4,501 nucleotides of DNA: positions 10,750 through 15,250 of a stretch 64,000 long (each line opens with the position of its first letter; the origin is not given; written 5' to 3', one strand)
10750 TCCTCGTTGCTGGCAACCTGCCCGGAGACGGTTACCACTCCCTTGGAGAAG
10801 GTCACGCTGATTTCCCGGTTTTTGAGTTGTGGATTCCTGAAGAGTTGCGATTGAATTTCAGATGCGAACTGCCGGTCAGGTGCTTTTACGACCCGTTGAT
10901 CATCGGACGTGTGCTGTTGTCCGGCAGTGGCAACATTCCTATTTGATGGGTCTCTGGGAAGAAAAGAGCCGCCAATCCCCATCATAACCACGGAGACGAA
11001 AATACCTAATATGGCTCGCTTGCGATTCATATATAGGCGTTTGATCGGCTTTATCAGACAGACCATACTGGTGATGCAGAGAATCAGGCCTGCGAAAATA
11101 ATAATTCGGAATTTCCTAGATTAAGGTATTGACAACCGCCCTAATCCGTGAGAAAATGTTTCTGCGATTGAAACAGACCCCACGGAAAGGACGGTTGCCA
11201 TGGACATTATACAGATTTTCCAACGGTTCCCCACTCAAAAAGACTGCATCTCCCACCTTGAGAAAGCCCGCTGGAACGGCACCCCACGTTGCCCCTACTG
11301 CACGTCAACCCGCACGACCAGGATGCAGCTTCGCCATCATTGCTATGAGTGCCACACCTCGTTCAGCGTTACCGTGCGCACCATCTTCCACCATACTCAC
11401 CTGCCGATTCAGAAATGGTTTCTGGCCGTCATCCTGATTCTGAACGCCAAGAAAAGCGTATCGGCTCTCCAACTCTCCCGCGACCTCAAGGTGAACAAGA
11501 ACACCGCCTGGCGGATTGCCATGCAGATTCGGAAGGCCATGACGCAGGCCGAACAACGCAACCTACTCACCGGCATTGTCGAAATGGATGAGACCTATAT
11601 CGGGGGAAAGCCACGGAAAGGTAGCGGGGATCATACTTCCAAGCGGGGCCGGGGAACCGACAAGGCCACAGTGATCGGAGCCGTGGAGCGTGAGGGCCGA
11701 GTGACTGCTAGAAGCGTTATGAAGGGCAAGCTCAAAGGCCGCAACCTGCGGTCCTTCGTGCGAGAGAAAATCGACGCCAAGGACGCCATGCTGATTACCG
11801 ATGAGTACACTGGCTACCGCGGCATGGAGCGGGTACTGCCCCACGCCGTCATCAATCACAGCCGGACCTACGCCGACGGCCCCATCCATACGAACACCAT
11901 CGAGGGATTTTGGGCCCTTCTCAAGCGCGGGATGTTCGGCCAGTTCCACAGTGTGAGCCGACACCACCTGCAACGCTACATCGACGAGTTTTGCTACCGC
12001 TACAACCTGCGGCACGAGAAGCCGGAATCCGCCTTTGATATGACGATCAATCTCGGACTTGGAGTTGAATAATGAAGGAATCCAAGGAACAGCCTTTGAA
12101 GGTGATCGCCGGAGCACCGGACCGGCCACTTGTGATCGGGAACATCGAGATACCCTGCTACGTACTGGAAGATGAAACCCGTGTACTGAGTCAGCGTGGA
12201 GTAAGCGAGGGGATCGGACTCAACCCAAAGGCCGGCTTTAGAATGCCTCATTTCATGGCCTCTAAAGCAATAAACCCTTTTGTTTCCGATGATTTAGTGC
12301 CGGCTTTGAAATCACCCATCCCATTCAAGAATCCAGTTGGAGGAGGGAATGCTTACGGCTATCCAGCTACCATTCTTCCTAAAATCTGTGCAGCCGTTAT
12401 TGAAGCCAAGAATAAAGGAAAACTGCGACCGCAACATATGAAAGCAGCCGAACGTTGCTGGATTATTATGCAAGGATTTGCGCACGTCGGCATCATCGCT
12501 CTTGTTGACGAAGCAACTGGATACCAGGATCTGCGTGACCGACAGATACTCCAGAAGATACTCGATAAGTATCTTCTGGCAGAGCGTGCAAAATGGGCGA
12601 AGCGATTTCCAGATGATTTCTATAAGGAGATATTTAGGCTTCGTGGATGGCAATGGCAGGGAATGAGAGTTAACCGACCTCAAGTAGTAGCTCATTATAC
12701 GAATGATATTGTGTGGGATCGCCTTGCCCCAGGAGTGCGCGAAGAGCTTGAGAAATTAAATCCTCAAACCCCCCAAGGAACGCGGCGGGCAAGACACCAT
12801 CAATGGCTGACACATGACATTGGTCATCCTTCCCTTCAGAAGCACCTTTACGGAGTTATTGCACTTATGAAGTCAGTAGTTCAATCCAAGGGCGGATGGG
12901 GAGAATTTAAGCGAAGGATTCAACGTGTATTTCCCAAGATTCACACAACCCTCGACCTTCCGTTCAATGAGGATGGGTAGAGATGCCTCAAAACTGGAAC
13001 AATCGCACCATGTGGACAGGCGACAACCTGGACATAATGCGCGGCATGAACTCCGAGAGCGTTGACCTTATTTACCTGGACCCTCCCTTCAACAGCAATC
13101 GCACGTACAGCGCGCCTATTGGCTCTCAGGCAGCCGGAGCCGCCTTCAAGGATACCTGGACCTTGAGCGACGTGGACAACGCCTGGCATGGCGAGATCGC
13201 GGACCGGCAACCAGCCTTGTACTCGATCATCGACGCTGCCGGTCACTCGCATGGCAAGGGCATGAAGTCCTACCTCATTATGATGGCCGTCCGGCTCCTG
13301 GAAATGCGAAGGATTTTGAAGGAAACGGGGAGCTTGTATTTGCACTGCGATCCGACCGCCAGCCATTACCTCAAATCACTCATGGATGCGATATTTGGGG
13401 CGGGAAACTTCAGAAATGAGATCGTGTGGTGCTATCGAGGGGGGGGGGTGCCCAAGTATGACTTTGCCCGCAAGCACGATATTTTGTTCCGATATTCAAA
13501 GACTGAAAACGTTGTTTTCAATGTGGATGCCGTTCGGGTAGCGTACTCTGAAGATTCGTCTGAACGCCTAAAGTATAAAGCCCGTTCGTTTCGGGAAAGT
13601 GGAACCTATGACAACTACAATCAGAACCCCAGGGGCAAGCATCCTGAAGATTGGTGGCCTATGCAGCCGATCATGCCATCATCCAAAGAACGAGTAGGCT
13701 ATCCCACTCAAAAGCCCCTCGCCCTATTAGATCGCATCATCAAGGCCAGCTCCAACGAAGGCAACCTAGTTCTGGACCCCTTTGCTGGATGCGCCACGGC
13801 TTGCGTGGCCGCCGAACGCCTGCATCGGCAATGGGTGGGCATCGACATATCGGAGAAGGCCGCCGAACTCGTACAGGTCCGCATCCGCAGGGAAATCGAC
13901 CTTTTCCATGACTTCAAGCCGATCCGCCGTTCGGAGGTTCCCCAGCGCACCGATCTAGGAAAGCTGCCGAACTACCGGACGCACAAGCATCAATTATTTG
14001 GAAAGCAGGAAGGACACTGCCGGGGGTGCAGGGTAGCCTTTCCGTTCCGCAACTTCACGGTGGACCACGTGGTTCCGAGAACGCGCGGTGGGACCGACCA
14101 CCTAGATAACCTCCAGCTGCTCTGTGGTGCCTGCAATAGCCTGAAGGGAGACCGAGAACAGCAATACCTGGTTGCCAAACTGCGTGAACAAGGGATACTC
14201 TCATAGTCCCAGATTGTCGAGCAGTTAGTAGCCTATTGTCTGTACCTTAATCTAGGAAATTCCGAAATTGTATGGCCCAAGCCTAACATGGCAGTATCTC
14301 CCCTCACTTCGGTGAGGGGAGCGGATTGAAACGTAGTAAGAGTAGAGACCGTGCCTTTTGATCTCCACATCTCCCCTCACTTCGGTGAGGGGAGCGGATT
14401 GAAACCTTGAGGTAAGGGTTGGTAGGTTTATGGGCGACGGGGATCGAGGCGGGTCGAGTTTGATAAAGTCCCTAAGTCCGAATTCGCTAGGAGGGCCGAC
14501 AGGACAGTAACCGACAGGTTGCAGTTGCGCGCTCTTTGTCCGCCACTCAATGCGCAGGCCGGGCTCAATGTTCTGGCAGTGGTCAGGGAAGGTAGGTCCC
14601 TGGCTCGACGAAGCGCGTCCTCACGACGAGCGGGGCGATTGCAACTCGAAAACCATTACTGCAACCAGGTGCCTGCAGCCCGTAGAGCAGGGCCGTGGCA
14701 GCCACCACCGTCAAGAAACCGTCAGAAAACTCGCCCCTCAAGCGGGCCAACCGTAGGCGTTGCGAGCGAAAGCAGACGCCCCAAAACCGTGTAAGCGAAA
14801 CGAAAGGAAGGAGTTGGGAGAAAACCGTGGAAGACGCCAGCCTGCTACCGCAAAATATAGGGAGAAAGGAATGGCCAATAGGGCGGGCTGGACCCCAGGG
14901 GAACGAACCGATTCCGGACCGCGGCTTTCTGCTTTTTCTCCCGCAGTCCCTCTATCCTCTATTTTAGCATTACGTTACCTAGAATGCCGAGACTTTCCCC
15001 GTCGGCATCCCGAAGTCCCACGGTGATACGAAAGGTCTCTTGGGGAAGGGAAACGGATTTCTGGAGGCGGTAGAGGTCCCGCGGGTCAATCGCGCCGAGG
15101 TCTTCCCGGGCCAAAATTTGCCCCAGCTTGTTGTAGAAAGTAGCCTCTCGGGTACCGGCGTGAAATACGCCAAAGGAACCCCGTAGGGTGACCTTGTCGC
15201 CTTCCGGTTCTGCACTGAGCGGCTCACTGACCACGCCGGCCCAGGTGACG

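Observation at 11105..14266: IS1595-family element whose inverted repeats enclose a coupled transposase / P63C / methyltransferase-HNH operon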

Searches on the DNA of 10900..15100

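Call 76: search_rna_families(source=window, start=10900, end=15100, threshold=evalue, max_evalue=1)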
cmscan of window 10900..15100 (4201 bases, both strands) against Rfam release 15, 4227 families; matches with E-value up to 1: 3.
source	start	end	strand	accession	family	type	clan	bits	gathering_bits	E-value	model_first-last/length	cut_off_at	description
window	14294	14332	+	RF01322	CRISPR-DR9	Gene; CRISPR;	-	30.9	45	0.00035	1-37/37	no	CRISPR RNA direct repeat element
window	14367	14405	+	RF01322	CRISPR-DR9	Gene; CRISPR;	-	22.5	45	0.12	1-37/37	no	CRISPR RNA direct repeat element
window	14643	14741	-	RF02042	HOTTIP_3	Gene; lncRNA;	-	12.3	50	0.73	1-353/353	no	HOXA transcript at the distal tip, conserved region 3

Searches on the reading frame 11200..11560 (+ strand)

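Call 71: search_protein_families(library=pfam, max_evalue=10, proteins=[window:11200-11560:+])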
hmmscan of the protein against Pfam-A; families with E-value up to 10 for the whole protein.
window:11200-11560:+ (120 aa): 6 families
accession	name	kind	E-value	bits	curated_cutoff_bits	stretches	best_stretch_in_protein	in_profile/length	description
PF12760.12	Zn_ribbon_IS1595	-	1.1e-08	35.3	25.4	1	11-53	1-45/46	Transposase zinc-ribbon domain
PF05605.18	zf-Di19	-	0.0097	16.6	27.5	1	30-54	4-27/54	Drought induced 19 protein (Di19), zinc-binding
PF08279.18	HTH_11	-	0.035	14.4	25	1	77-107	5-36/55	HTH domain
PF23550.1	zf_Tbcl_Rhp7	-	0.044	13.8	27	1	47-63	6-22/39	DNA repair protein rhp7 treble clef domain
PF23451.1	Zn_ribbon_PaaD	-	0.15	12.2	27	1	27-43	13-29/53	PaaD zinc beta ribbon domain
PF13894.12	zf-C2H2_4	-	1.1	10.6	27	0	30-52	2-24/24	C2H2-type zinc finger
